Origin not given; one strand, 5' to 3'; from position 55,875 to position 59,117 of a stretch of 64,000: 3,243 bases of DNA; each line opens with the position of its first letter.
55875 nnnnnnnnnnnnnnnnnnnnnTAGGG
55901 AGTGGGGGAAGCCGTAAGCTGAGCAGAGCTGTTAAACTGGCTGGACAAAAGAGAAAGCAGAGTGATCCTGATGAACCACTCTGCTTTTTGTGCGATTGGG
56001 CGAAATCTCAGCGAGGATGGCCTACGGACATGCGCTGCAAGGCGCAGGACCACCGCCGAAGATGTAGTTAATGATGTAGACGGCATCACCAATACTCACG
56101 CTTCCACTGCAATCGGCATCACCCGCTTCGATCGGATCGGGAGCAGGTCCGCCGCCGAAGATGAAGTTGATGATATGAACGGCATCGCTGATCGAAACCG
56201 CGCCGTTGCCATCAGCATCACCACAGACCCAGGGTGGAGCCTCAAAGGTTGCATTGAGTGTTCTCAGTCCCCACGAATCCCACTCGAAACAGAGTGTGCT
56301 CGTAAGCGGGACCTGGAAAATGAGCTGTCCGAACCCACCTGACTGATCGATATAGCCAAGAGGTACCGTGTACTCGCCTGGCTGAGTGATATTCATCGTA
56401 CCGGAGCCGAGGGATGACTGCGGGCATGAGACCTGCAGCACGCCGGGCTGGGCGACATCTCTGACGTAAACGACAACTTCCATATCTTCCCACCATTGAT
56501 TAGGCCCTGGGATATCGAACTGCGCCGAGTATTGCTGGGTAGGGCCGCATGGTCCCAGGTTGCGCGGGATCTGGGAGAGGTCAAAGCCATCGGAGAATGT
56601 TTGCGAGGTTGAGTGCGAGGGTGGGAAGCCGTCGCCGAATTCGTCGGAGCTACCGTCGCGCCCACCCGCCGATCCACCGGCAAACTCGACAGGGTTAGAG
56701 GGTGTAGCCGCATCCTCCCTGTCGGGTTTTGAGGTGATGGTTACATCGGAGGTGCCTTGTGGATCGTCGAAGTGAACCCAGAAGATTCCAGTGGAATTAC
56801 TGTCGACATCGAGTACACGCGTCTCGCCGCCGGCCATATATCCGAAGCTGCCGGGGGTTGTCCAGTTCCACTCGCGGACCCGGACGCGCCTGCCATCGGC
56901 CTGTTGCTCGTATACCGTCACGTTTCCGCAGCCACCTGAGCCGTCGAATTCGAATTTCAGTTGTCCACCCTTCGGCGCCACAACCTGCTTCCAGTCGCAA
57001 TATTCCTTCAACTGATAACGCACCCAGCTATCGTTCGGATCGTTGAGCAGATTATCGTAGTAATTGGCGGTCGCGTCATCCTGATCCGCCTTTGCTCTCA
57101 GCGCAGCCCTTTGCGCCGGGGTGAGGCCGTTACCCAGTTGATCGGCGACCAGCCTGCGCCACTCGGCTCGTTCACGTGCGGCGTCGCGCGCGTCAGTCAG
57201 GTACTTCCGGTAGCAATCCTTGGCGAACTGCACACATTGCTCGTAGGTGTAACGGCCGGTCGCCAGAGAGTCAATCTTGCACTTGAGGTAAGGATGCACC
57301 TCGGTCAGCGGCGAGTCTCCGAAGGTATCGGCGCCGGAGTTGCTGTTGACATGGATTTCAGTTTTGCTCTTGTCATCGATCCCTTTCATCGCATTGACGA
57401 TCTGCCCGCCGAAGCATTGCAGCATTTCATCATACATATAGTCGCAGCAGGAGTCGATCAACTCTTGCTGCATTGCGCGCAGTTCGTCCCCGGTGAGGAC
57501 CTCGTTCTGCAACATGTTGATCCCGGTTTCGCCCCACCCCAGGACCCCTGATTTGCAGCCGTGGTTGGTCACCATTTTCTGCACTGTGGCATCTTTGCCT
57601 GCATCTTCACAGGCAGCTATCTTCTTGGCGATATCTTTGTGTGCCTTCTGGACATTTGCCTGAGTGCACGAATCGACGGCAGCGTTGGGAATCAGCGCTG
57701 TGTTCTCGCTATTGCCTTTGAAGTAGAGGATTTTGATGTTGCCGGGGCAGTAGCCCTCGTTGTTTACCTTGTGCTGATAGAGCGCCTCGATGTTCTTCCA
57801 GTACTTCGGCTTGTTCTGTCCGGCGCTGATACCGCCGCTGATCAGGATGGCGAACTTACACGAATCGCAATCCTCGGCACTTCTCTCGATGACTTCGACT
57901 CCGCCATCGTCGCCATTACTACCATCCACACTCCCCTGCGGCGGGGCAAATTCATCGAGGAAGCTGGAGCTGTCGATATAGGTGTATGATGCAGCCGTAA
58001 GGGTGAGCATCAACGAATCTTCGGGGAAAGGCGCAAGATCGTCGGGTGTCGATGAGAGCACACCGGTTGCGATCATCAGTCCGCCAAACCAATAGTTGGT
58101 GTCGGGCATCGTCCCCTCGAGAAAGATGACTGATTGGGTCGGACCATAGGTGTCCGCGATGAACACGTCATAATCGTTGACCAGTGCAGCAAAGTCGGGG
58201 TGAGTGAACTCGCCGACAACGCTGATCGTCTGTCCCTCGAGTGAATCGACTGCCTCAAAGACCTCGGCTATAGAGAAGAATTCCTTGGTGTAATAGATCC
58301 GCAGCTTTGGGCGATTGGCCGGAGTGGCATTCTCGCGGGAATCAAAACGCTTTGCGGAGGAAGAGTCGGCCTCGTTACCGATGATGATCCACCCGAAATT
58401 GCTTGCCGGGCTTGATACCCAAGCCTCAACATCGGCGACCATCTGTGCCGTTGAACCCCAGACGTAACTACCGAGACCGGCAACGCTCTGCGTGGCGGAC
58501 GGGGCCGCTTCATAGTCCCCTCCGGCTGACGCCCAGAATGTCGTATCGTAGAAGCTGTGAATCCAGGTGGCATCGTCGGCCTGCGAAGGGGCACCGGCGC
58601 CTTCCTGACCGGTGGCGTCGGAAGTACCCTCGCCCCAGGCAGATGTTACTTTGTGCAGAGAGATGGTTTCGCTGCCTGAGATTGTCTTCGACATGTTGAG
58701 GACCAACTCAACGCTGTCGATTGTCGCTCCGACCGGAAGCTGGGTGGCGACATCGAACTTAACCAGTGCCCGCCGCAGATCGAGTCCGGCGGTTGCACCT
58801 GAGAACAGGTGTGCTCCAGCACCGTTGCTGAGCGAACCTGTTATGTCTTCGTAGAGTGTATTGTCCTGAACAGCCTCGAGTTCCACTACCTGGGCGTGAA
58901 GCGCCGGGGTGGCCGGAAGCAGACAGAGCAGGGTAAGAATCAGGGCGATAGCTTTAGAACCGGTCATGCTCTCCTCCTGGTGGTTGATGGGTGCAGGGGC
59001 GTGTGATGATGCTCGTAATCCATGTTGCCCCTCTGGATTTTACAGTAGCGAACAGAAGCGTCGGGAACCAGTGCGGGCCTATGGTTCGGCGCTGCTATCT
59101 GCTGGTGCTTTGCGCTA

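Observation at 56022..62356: Tandem paralogous ~981 aa secreted clan CD (legumain/clostripain-like) cysteine peptidases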

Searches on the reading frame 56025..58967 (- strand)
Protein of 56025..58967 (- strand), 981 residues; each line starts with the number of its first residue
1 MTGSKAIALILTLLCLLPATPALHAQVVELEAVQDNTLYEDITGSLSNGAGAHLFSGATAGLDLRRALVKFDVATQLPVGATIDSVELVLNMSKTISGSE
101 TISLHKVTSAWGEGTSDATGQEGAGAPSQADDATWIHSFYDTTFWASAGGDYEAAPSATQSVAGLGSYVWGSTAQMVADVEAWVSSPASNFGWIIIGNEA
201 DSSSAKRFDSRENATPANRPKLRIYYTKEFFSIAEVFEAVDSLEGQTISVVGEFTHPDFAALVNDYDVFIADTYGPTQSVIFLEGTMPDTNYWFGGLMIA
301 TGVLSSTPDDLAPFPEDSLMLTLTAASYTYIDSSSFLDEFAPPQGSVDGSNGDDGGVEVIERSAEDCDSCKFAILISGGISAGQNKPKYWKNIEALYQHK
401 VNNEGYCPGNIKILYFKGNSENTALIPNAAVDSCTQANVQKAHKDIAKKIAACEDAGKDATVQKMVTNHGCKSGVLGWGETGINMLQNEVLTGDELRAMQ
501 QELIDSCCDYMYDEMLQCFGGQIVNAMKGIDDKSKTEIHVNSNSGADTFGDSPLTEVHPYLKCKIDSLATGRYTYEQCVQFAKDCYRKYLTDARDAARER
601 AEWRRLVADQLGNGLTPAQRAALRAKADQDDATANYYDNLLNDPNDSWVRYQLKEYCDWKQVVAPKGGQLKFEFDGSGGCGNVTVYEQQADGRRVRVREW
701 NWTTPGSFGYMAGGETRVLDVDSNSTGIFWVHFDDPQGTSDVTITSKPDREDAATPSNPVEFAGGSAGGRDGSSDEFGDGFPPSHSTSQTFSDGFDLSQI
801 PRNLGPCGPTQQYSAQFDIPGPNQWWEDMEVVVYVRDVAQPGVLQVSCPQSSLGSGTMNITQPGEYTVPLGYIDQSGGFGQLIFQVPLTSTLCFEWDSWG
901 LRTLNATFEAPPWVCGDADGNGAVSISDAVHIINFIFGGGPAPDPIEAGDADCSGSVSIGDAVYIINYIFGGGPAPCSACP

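Call 4: search_protein_families(library=pfam, proteins=[window:56025-58967:-], max_evalue=1)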
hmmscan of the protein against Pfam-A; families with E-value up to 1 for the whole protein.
window:56025-58967:- (981 aa): 2 families
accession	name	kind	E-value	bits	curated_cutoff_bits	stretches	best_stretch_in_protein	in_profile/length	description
PF00404.24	Dockerin_1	-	2.8e-05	24.7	22.9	1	916-969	2-56/57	Dockerin type I domain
PF06188.17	HrpE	-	0.2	11.9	23.5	1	576-638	93-150/191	HrpE/YscL/FliH and V-type ATPase subunit E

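Call 5: search_protein_families(library=ncbifam, proteins=[window:56025-58967:-], max_evalue=1)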
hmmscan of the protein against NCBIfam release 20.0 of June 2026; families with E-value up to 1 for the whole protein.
window:56025-58967:- (981 aa): 2 families
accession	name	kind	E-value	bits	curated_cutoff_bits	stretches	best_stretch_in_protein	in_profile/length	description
NF033679.1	DNRLRE_dom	domain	2e-16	60.5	34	1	52-224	18-163/164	DNRLRE domain-containing protein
NF007824.1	PRK10533.1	equivalog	0.11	12.4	200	1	423-465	7-48/171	lipoprotein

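Call 8: search_solved_structures(query=window:56025-58967:-, max_evalue=10)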
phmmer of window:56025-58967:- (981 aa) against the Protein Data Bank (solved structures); distinct sequences matched with E-value up to 10: 8.
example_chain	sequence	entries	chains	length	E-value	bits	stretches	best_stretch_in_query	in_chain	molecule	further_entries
4uyp_B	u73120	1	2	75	3.6e-05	24.8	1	913-971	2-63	Cellulosomal scaffoldin adaptor protein B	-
4uyq_B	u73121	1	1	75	4.9e-05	24.3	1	913-971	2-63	Cellulosomal scaffoldin adaptor protein B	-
5nrm_B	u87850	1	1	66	0.0016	19.4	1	916-971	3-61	DocCel5: Type I dockerin repeat domain from A. cellulolyticus family 5 endoglucanase WP_01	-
5nrk_B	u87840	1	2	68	0.0016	19.3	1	916-971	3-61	DocCel5: Type I dockerin repeat domain from A. cellulolyticus family 5 endoglucanase WP_01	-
8x39_A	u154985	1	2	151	0.0026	18.7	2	913-971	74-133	Serine protease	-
8x3a_A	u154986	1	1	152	0.0026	18.6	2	913-971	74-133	Serine protease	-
5lxv_B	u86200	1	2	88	0.086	13.6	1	914-971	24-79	Carbohydrate-binding protein WP_009985128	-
3ul4_B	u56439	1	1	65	0.55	10.9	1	915-971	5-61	Cellulosome enzyme, dockerin type I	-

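Call 11: search_protein_families(library=pfam, proteins=[window:56025-58967:-], max_evalue=10)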
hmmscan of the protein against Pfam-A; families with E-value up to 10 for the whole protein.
window:56025-58967:- (981 aa): 2 families
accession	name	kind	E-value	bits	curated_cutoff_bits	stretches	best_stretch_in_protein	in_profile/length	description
PF00404.24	Dockerin_1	-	2.8e-05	24.7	22.9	1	916-969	2-56/57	Dockerin type I domain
PF06188.17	HrpE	-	0.2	11.9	23.5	1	576-638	93-150/191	HrpE/YscL/FliH and V-type ATPase subunit E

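Call 22: search_protein_families(library=phrogs, proteins=[window:56025-58967:-], max_evalue=0.1)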
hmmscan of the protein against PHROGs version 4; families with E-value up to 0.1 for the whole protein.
window:56025-58967:- (981 aa): 1 family
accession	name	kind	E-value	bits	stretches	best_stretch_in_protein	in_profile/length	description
phrog_11333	-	unknown function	0.044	10.9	1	29-113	1352-1431/4401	-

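Call 37: list_cluster_members(proteins=[P0001, window:56025-58967:-, window:36438-38714:+])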
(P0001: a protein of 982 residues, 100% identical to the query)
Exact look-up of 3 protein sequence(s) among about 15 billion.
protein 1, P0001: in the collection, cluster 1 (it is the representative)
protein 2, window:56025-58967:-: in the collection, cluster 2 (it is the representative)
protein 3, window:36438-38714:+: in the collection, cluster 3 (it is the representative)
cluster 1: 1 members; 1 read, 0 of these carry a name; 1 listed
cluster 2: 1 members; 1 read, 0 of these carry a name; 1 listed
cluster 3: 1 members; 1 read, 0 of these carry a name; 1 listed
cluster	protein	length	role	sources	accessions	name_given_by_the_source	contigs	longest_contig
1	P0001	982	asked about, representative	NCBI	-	-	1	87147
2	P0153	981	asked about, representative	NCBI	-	-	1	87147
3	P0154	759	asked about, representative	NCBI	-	-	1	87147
